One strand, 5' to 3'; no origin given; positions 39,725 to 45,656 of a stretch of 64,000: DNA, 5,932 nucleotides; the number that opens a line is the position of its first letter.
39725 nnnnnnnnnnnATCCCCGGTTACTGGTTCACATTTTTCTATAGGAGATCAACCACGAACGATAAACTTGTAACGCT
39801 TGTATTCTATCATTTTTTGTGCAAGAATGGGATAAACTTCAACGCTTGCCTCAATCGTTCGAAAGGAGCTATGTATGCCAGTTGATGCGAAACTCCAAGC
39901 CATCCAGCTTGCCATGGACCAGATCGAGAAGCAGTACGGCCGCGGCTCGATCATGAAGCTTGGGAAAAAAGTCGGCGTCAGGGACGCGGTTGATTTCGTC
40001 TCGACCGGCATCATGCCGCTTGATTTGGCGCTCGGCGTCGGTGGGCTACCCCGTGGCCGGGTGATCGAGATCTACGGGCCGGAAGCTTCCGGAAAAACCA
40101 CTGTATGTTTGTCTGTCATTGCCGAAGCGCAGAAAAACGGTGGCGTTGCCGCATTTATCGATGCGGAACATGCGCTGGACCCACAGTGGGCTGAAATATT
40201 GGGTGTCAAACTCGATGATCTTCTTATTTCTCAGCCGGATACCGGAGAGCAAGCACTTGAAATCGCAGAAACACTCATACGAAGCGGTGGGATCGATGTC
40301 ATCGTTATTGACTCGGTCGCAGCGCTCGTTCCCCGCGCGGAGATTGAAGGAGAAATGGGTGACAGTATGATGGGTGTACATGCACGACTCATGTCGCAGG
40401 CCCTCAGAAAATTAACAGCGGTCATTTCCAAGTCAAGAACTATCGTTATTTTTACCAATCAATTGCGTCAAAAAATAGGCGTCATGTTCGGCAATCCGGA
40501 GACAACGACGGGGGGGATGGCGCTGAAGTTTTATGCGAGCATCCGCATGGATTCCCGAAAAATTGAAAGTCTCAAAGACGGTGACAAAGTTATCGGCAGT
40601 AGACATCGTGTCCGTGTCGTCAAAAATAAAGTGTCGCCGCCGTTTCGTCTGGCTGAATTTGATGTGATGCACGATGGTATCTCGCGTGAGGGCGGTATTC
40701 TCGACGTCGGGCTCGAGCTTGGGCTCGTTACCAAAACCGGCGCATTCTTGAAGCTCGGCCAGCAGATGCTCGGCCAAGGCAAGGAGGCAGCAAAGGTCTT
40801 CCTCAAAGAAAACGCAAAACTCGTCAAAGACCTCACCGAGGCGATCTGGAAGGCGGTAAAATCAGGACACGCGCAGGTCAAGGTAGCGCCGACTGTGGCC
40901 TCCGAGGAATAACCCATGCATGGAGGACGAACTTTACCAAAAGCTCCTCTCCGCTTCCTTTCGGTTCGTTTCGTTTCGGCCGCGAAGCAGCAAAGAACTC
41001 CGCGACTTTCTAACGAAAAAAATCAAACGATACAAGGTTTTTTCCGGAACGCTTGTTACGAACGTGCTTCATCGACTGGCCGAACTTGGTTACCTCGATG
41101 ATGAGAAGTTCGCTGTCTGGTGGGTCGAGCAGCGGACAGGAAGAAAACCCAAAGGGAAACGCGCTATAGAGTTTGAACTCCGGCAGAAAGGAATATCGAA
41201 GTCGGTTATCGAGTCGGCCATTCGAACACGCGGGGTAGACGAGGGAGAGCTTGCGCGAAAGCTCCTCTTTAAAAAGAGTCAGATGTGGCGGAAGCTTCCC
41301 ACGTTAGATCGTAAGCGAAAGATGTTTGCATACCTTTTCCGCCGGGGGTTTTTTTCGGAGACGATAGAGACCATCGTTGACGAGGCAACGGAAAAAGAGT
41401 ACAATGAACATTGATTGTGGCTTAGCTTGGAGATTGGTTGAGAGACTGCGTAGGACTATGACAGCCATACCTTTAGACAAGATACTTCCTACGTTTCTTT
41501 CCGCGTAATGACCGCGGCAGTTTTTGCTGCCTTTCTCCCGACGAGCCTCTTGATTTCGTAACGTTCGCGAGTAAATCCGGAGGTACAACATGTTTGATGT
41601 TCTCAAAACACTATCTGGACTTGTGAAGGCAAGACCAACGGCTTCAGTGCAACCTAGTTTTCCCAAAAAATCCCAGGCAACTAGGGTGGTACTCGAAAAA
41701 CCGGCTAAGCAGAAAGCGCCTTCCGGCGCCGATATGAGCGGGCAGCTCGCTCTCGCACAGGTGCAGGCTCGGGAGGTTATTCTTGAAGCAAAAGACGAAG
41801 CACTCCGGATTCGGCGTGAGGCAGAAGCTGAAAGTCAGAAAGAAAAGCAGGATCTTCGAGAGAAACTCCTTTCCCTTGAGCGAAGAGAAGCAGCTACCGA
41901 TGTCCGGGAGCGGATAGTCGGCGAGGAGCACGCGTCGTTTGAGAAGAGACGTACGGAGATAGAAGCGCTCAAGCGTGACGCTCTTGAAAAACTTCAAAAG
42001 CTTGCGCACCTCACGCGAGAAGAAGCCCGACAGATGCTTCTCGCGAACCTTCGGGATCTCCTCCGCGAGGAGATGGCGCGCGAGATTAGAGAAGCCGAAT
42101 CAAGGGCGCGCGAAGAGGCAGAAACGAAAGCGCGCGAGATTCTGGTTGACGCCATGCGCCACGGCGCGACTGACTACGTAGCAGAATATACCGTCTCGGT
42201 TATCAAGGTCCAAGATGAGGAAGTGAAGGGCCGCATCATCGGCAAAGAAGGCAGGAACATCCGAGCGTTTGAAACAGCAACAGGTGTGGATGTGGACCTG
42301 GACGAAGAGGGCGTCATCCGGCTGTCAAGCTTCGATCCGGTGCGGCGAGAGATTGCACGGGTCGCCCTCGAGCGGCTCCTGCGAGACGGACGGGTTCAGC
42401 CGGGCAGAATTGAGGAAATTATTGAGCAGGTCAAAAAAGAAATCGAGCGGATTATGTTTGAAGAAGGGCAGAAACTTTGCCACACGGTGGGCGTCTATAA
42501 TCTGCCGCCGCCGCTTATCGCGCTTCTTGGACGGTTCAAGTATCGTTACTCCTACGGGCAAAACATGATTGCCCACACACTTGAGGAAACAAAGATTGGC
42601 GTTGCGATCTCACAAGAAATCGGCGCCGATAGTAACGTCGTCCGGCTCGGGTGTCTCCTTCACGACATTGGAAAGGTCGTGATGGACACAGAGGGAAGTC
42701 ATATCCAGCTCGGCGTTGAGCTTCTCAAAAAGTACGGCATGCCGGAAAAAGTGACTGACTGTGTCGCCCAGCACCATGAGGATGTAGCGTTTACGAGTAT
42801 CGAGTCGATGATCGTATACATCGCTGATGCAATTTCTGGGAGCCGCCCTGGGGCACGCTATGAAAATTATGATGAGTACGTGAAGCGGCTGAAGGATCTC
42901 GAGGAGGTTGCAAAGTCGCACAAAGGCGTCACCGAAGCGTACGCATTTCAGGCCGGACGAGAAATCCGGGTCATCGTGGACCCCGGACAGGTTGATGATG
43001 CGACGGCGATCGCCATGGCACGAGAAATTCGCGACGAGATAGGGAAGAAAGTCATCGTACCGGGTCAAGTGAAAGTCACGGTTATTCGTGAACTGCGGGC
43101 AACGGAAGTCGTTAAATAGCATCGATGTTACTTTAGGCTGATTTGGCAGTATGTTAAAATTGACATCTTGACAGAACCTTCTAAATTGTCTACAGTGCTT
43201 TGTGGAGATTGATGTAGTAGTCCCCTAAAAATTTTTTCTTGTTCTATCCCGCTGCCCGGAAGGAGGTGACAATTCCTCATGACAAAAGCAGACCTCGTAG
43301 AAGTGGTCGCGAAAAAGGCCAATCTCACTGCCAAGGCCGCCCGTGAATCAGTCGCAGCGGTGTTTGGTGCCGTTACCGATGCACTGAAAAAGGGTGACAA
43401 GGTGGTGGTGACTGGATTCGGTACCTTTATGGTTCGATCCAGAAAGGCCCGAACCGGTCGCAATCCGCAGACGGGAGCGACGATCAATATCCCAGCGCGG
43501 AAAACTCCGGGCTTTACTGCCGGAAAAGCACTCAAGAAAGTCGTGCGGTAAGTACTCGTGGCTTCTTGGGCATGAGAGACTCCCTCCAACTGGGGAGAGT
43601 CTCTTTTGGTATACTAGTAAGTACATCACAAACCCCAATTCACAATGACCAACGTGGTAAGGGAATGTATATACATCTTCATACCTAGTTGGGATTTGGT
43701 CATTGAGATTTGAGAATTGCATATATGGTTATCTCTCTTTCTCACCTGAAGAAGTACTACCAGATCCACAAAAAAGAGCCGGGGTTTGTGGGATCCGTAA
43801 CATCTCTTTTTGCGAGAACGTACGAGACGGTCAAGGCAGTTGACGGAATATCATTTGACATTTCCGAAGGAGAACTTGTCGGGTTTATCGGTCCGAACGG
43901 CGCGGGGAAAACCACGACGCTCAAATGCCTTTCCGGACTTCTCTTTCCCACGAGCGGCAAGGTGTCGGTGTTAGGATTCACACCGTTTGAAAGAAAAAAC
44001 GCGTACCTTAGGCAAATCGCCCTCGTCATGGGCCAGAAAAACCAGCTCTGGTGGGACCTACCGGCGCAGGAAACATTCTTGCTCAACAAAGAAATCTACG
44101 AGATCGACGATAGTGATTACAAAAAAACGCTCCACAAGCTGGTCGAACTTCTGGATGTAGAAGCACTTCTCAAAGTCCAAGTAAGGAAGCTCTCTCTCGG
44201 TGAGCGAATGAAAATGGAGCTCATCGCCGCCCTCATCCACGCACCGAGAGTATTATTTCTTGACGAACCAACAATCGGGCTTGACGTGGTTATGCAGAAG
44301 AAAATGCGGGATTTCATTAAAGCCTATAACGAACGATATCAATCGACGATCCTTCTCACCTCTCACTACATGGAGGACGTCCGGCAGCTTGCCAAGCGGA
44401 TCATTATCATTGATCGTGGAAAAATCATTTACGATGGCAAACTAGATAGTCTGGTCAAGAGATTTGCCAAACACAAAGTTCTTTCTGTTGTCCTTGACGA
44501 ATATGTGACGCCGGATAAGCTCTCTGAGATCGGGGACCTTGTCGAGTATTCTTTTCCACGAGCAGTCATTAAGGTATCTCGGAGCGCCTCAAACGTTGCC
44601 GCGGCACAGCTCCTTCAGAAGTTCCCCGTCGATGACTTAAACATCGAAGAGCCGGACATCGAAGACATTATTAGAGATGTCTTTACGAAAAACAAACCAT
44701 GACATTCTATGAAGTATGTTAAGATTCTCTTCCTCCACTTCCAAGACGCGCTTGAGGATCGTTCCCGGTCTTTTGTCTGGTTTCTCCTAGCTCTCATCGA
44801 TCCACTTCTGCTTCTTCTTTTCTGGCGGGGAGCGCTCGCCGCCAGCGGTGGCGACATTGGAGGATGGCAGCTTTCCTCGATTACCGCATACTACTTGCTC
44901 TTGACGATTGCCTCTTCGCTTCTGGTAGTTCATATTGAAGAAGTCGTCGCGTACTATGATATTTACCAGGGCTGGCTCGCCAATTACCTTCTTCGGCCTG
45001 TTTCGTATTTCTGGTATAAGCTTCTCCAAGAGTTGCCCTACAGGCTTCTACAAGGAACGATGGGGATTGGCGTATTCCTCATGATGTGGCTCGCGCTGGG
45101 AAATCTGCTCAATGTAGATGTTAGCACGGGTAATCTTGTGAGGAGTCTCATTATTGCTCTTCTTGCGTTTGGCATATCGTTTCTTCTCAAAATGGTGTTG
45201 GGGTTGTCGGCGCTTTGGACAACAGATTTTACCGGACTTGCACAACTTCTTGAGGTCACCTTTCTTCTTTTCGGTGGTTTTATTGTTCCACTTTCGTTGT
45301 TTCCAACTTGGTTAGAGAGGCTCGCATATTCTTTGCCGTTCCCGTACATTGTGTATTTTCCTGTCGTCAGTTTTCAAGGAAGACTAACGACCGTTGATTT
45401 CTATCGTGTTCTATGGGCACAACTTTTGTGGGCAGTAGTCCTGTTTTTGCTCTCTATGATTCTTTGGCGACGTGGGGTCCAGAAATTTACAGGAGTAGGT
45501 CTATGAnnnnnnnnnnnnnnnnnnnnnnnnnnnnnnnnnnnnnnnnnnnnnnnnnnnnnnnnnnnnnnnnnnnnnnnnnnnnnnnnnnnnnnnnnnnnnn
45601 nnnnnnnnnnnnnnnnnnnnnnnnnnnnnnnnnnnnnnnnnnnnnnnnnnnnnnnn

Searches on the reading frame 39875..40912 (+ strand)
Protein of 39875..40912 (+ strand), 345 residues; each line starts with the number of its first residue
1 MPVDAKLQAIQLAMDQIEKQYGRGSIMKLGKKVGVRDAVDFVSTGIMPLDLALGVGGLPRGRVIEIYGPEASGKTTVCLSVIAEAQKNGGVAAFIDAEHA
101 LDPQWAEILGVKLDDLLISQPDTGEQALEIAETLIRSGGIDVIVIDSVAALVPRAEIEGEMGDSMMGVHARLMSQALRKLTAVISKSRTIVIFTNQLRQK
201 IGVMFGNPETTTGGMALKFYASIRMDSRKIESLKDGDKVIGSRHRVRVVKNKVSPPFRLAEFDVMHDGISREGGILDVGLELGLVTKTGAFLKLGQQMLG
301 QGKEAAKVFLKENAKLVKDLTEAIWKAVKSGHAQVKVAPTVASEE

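Call 27: search_protein_families(library=pfam, proteins=[window:39875-40912:+], max_evalue=0.001)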
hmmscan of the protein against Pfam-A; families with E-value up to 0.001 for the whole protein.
window:39875-40912:+ (345 aa): 8 families
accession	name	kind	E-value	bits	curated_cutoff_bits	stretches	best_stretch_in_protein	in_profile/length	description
PF00154.27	RecA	-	2.1e-128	427.7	27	1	8-267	1-258/262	recA bacterial DNA recombination protein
PF21096.2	RecA_C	-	1.5e-13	51.1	27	1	273-328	1-56/57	RecA C-terminal domain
PF08423.17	Rad51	-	1.3e-08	34.9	22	1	37-233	3-215/244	Rad51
PF06745.19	ATPase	-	1.5e-08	34.8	26.6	1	42-98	1-57/231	KaiC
PF13481.12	AAA_25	-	1.7e-05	25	27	0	45-100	18-83/195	AAA domain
PF01637.24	ATPase_2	-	4.2e-05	23.9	33.2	0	62-199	21-121/225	ATPase domain predominantly from Archaea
PF13191.12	AAA_16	-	7.2e-05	23.8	32.6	1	58-193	21-137/167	AAA ATPase domain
PF00004.35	AAA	-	0.00041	21.2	21.2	1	66-196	3-110/131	ATPase family associated with various cellular activities (AAA)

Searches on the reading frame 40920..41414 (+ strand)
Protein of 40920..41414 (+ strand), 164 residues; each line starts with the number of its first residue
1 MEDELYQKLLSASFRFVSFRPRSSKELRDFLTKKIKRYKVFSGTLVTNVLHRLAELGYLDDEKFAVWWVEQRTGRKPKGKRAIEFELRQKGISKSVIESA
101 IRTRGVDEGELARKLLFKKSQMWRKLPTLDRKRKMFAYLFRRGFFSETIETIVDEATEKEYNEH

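Call 27: search_protein_families(library=pfam, proteins=[window:40920-41414:+], max_evalue=0.001)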
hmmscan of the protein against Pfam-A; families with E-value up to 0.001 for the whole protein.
window:40920-41414:+ (164 aa): 4 families
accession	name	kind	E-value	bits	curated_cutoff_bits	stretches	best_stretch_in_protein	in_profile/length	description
PF02631.22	RecX_HTH2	-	2.6e-13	50.4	26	1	60-100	1-41/42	RecX, second three-helix domain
PF21982.2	RecX_HTH1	-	1e-09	38.6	26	1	12-34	4-26/40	RecX, first three-helix domain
PF21981.2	RecX_HTH3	-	4.1e-08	33.7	26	1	110-151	5-46/48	RecX, third three-helix domain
PF07244.20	POTRA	-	0.00077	20.6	21.3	0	24-60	16-54/79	Surface antigen variable number repeat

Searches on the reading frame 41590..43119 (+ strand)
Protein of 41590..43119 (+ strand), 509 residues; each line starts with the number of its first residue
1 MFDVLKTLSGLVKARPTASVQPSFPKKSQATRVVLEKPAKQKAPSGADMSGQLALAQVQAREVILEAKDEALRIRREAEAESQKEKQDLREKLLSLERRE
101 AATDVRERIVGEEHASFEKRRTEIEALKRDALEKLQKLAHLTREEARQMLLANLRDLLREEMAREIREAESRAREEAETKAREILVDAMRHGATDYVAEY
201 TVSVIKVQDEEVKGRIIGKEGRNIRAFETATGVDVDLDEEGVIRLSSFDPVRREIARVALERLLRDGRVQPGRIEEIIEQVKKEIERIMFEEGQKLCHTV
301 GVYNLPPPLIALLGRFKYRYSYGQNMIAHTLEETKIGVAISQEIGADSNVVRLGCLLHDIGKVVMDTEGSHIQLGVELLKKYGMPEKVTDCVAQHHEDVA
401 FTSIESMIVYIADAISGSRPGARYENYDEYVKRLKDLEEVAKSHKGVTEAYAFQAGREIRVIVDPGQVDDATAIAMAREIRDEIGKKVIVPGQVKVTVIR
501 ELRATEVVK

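Call 27: search_protein_families(library=pfam, proteins=[window:41590-43119:+], max_evalue=0.001)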
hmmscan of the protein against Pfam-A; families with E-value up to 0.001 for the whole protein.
window:41590-43119:+ (509 aa): 4 families
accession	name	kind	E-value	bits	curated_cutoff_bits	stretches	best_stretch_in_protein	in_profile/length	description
PF12072.13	RNase_Y_N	-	4.7e-19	69.1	32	1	56-196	47-201/201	RNase Y N-terminal region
PF01966.28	HD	-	5.8e-15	56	22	1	327-416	2-114/116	HD domain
PF00013.35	KH_1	-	6.9e-06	26.2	21.5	1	211-260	9-64/66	KH domain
PF13083.13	KH_KhpA-B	-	0.00044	20.6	32.1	0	199-229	25-56/73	KhpA/KhpB, KH domain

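Call 36: find_encoding_contigs(protein=window:41590-43119:+, flank=10000, max_places=10)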
Protein window:41590-43119:+ (509 aa): no gene with exactly this product is on record in the collection.

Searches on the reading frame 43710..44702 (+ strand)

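Call 27: search_protein_families(library=pfam, proteins=[window:43710-44702:+], max_evalue=0.001)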
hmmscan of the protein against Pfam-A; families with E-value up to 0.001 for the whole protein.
window:43710-44702:+ (330 aa): 3 families
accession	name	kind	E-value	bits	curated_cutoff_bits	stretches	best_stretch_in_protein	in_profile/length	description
PF00005.33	ABC_tran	-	2.1e-26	93.6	25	1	45-188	2-136/137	ABC transporter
PF13304.12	AAA_21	-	8.9e-14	52.7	27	2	144-219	221-298/304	AAA domain, putative AbiEii toxin, Type IV TA system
PF13476.12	AAA_23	-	0.00046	21.3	27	1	48-83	14-48/201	AAA domain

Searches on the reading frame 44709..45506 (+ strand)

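Call 27: search_protein_families(library=pfam, proteins=[window:44709-45506:+], max_evalue=0.001)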
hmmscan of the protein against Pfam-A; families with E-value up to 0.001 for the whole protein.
window:44709-45506:+ (265 aa): 2 families
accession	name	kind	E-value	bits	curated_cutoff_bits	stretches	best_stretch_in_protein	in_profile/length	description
PF06182.17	ABC2_membrane_6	-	4.2e-22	79.5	22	1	33-264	5-229/229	ABC-2 family transporter protein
PF01061.29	ABC2_membrane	-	3.4e-05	23.9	26.9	1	29-216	25-204/211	ABC-2 type transporter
